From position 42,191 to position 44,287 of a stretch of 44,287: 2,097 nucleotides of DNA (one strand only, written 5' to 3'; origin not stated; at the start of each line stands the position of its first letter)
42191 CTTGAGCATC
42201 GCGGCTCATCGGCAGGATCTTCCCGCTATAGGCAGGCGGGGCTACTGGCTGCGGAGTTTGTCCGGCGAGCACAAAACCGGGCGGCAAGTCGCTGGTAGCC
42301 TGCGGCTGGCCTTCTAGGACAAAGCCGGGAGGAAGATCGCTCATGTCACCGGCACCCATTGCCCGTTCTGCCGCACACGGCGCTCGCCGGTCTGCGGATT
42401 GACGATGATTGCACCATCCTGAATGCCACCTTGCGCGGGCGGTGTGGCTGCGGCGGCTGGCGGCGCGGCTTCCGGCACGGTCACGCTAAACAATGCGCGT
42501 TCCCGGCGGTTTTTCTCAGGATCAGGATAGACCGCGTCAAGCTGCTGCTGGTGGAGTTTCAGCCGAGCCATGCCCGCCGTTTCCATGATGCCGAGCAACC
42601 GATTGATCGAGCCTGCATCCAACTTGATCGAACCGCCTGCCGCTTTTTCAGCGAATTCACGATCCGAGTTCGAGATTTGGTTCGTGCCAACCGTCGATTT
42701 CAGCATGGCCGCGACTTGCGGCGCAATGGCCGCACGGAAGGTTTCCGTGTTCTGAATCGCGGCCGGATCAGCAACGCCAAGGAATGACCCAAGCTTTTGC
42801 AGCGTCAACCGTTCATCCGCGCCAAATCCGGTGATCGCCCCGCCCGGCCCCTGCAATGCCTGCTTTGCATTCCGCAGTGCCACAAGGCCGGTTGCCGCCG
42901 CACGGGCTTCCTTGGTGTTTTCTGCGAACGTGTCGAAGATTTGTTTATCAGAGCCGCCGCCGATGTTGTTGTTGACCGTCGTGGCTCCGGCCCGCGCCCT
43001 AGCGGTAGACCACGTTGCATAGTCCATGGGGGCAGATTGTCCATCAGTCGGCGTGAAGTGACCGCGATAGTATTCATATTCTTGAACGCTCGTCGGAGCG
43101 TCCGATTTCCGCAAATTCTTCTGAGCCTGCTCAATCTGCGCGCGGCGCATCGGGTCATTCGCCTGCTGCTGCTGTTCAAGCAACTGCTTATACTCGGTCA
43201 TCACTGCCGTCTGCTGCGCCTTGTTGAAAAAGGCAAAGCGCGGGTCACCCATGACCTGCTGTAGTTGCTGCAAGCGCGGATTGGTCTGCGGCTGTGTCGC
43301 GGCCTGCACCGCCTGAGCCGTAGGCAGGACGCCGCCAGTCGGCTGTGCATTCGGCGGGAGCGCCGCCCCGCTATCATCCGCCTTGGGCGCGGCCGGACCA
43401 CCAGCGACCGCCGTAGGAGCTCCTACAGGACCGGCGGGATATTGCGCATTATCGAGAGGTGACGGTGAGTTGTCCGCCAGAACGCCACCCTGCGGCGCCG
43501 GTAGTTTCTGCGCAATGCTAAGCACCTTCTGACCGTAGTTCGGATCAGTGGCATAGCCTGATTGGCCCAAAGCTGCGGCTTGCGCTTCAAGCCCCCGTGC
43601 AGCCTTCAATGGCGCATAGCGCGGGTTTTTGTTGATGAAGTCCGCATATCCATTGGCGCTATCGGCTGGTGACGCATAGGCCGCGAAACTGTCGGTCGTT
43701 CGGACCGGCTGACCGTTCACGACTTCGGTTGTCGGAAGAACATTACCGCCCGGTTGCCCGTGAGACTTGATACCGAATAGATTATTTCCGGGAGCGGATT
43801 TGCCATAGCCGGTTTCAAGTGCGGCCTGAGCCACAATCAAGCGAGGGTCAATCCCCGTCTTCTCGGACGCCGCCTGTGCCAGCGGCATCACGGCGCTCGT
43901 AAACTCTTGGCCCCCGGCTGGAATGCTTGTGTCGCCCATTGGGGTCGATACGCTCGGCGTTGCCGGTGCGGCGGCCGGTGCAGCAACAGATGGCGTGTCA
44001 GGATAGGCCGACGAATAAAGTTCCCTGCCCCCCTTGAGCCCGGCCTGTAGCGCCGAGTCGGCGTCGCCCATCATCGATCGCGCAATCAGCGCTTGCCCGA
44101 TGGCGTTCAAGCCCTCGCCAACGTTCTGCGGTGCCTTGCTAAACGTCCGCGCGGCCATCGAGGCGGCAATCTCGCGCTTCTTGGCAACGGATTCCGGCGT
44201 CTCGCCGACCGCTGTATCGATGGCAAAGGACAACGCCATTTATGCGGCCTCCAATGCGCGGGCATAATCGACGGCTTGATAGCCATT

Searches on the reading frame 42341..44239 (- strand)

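Call 92: search_protein_families(library=phrogs, proteins=[window:42341-44239:-], max_evalue=0.00001)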
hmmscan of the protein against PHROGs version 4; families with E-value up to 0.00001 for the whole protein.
window:42341-44239:- (632 aa): 9 families
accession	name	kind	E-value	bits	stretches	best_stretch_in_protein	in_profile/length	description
phrog_3513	-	lysis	4.1e-44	151.9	1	110-245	643-784/1434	endolysin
phrog_18032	-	lysis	5.6e-22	79.7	1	113-244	7-145/248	endolysin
phrog_1309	-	lysis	1.8e-20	74.7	1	125-242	15-141/410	endolysin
phrog_12727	-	lysis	3.2e-20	73.8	1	111-242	4-141/393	endolysin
phrog_10967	-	lysis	1.7e-14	55.2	1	113-245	7-146/266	endolysin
phrog_326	-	other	2.8e-11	43.3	1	110-245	127-271/985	tail protein with endopeptidase domain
phrog_8251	-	lysis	4.2e-10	40.7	1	121-244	12-140/250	endolysin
phrog_24990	-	unknown function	1.6e-09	37.8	1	1-120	1-116/747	-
phrog_10051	-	lysis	6.5e-09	36.4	1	132-248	99-213/455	endolysin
